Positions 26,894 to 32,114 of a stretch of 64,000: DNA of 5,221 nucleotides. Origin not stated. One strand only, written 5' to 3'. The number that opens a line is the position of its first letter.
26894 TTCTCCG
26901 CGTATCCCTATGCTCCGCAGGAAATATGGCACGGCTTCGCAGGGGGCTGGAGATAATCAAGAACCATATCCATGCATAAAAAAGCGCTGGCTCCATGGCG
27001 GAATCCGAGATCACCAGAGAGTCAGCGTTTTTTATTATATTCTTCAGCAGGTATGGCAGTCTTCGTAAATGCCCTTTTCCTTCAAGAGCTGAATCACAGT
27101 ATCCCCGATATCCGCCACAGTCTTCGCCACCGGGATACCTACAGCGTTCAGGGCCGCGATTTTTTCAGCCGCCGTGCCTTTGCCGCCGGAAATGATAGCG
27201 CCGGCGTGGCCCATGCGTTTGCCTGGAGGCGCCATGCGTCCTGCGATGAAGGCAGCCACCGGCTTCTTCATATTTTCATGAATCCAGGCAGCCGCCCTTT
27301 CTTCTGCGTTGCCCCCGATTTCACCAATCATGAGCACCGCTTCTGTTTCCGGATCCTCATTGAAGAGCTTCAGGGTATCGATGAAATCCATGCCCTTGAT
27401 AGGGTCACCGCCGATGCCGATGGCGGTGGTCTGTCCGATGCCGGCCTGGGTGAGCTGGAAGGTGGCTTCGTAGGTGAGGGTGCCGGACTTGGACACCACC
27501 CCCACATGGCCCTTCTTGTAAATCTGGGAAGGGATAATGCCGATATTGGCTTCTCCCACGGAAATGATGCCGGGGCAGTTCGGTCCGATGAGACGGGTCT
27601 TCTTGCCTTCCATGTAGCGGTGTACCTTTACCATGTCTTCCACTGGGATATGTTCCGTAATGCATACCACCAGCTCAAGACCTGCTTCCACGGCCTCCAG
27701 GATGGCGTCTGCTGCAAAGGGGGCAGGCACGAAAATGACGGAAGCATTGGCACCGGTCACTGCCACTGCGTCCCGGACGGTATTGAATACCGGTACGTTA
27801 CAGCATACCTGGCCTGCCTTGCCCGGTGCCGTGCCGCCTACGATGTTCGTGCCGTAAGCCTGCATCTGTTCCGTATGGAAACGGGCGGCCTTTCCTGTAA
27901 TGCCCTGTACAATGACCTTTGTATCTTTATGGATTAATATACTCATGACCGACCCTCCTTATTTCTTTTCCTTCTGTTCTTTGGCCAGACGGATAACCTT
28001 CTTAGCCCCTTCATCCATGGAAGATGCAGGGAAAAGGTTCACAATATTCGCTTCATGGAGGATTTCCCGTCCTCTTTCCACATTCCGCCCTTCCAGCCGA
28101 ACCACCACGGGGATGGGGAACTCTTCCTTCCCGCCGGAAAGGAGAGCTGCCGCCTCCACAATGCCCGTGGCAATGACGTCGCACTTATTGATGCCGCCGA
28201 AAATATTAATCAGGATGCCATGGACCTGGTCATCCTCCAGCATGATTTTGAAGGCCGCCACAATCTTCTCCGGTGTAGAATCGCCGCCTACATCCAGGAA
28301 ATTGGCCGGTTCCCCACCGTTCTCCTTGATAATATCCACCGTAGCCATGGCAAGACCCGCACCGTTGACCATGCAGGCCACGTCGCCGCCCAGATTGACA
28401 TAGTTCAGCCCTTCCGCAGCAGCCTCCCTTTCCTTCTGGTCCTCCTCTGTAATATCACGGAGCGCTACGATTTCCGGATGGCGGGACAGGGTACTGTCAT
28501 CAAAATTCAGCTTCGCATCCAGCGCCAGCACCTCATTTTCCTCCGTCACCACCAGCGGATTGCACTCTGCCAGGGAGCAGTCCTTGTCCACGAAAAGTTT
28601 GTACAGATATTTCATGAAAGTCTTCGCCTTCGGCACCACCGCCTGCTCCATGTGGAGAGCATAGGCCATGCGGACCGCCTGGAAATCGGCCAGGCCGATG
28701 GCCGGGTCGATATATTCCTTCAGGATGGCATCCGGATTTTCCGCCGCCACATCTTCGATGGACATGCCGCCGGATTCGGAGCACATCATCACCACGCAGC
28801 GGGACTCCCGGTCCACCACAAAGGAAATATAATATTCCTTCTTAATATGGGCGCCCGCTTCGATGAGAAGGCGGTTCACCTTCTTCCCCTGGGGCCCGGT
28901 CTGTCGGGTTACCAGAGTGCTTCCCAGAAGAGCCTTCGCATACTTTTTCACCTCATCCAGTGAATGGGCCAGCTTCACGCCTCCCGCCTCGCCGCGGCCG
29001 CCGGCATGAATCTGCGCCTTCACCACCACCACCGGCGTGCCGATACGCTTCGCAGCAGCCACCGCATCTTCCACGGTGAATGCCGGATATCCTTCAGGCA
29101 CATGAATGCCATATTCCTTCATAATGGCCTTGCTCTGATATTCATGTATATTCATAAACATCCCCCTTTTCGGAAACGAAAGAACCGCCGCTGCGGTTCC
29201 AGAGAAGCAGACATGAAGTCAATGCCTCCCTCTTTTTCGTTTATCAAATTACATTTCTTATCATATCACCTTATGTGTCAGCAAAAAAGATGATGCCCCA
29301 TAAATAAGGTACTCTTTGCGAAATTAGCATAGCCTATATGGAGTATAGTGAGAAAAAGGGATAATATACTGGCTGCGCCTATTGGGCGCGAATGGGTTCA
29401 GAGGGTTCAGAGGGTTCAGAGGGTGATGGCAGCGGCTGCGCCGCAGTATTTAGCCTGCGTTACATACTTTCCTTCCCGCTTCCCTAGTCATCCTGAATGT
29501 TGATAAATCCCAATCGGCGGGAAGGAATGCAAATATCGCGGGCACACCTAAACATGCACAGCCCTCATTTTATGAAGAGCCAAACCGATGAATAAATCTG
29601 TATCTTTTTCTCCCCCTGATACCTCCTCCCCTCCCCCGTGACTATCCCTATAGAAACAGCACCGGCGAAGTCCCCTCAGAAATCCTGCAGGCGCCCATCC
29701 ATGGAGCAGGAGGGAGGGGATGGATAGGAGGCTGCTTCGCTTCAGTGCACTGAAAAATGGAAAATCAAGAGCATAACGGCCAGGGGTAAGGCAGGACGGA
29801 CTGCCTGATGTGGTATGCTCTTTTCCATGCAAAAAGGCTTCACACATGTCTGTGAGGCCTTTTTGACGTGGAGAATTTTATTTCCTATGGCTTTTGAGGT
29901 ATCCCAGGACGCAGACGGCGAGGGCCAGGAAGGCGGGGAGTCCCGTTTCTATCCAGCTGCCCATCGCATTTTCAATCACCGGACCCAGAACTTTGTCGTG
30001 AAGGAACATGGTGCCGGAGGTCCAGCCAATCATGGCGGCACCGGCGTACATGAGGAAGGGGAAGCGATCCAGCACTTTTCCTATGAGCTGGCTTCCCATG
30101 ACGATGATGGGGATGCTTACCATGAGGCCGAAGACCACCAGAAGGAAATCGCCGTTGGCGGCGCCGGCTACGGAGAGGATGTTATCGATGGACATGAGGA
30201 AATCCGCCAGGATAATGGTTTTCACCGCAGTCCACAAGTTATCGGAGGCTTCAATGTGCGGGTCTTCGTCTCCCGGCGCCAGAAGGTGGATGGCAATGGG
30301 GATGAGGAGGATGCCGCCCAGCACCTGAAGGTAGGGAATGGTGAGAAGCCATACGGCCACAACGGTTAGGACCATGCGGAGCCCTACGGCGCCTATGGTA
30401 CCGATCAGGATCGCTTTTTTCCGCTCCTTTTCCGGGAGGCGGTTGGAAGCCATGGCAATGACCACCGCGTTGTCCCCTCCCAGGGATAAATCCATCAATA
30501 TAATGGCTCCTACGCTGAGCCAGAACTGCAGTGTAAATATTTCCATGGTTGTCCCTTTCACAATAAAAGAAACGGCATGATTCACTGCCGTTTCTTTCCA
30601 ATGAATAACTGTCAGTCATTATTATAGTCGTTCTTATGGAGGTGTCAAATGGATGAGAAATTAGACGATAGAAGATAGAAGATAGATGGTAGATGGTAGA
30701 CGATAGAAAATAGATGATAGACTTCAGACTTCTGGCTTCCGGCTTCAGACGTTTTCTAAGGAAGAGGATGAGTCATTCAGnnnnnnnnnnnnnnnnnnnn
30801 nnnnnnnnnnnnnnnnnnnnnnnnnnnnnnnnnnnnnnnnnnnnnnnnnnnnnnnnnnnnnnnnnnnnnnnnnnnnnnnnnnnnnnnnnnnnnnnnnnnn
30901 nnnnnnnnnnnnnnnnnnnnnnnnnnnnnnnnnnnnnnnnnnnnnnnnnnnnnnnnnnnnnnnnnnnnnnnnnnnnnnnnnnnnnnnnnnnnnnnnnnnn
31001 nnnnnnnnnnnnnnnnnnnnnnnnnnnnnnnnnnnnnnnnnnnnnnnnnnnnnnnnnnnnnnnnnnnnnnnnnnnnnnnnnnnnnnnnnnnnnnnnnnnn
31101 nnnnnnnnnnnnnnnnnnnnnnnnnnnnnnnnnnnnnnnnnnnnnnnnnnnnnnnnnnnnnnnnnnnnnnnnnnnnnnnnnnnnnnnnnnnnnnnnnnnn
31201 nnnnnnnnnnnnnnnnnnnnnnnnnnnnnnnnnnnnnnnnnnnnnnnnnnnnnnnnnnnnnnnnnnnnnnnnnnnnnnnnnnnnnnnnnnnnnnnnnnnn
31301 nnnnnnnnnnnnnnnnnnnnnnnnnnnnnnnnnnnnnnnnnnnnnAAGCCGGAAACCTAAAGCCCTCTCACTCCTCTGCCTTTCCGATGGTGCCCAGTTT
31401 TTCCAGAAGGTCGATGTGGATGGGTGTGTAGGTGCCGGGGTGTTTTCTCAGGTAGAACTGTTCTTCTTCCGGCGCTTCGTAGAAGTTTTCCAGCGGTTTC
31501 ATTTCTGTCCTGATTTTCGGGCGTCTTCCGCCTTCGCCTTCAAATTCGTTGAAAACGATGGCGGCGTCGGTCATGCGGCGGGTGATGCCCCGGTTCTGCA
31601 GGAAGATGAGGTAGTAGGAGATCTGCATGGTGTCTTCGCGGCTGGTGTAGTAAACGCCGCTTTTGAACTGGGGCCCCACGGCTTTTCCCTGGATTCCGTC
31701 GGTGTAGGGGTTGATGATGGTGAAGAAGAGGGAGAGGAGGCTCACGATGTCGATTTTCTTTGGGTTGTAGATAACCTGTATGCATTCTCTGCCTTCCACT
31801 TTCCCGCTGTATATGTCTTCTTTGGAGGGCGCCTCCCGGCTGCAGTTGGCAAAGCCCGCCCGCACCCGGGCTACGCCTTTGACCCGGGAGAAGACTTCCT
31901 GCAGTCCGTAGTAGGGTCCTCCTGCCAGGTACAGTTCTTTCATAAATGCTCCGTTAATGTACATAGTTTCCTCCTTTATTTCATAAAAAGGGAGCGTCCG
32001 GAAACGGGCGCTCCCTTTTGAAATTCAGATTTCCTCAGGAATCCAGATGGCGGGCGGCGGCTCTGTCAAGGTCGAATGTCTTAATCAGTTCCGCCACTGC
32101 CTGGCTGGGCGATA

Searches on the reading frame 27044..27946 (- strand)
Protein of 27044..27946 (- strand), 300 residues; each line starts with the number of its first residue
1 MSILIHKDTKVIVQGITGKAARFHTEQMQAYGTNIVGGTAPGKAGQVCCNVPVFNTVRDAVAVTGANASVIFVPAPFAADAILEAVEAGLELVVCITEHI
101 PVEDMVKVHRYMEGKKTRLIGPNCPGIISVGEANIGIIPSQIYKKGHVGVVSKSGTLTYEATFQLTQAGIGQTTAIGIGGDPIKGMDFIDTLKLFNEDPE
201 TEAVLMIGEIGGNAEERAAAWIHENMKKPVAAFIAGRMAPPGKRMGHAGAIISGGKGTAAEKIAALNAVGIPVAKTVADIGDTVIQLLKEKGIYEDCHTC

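Call 7: search_protein_families(library=pfam, proteins=[window:27044-27946:-])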
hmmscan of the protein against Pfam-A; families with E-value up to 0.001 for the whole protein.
window:27044-27946:- (300 aa): 3 families
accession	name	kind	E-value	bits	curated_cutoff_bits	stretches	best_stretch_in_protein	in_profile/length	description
PF02629.25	CoA_binding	-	5.4e-28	98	22.3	1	6-99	1-97/97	CoA binding domain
PF00549.24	Ligase_CoA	-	1.6e-24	86.9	24.5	1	151-269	1-125/128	CoA-ligase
PF13607.11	Succ_CoA_lig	-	4.9e-10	39.7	27.4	1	145-280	1-131/138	Succinyl-CoA ligase like flavodoxin domain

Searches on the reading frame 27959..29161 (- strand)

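Call 7: search_protein_families(library=pfam, proteins=[window:27959-29161:-])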
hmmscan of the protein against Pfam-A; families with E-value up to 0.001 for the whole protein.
window:27959-29161:- (400 aa): 6 families
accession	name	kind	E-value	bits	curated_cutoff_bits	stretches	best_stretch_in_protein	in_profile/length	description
PF08442.15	ATP-grasp_2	-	8.2e-76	254.5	29.5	1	4-205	1-202/202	ATP-grasp domain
PF00549.24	Ligase_CoA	-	2.1e-27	96.2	24.5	1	264-373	1-112/128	CoA-ligase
PF24948.1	Citrate_synth_N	-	9.7e-17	61.5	83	1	31-222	40-222/232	ATP-citrate synthase ATP-grasp domain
PF13549.11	ATP-grasp_5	-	2.8e-11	43.7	27.6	1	6-218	11-219/221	ATP-grasp domain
PF02786.22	CPSase_L_D2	-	6.3e-07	29.6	19.8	1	9-129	4-114/211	Carbamoyl-phosphate synthase L chain, ATP binding domain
PF16114.10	Citrate_bind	-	0.00017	21.6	26.8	1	245-370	16-149/177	ATP citrate lyase citrate-binding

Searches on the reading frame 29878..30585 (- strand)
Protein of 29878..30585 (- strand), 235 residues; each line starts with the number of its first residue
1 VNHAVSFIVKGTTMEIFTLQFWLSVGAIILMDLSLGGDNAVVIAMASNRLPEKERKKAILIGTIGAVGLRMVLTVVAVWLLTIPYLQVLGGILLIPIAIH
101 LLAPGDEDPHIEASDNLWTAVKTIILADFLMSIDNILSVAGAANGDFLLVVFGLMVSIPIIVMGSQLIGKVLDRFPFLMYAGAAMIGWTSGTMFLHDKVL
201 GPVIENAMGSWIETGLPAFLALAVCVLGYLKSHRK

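Call 7: search_protein_families(library=pfam, proteins=[window:29878-30585:-])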
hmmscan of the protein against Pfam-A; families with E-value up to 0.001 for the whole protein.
window:29878-30585:- (235 aa): 1 family
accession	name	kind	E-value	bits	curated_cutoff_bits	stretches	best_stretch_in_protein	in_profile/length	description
PF03741.22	TerC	-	4.4e-48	163.8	27.8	1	27-196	2-177/178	Integral membrane protein TerC family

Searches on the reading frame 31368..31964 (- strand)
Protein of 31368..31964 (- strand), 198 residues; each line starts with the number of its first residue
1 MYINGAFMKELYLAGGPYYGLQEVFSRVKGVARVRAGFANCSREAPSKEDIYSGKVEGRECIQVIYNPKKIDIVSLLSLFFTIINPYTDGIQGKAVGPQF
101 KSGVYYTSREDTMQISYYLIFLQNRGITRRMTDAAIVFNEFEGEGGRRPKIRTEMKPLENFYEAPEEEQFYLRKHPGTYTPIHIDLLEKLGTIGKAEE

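Call 7: search_protein_families(library=pfam, proteins=[window:31368-31964:-])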
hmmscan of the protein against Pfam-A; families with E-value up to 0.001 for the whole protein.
window:31368-31964:- (198 aa): 1 family
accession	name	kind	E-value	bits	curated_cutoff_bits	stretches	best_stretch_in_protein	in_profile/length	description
PF01625.27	PMSR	-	2.5e-32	112.6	23.7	1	11-180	2-152/153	Peptide methionine sulfoxide reductase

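Call 24: search_protein_families(library=ncbifam, proteins=[window:31368-31964:-], max_evalue=0.00001)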
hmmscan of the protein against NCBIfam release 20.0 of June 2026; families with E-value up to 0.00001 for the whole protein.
window:31368-31964:- (198 aa): 4 families
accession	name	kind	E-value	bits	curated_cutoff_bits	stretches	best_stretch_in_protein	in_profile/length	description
TIGR00401.1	msrA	equivalog_domain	4.1e-30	105.2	108.1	1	10-180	2-153/153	peptide-methionine (S)-S-oxide reductase MsrA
NF010625.0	PRK14018.1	equivalog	5.4e-27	94.5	522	1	8-186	198-354/521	bifunctional peptide-methionine (S)-S-oxide reductase MsrA/peptide-methionine (R)-S-oxide reductase MsrB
NF004042.0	PRK05550.1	equivalog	1.3e-26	93.5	330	1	9-179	135-283/293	bifunctional methionine sulfoxide reductase B/A protein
NF004038.0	PRK05528.1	equivalog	6.1e-24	84.9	200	1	8-189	1-154/157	peptide-methionine (S)-S-oxide reductase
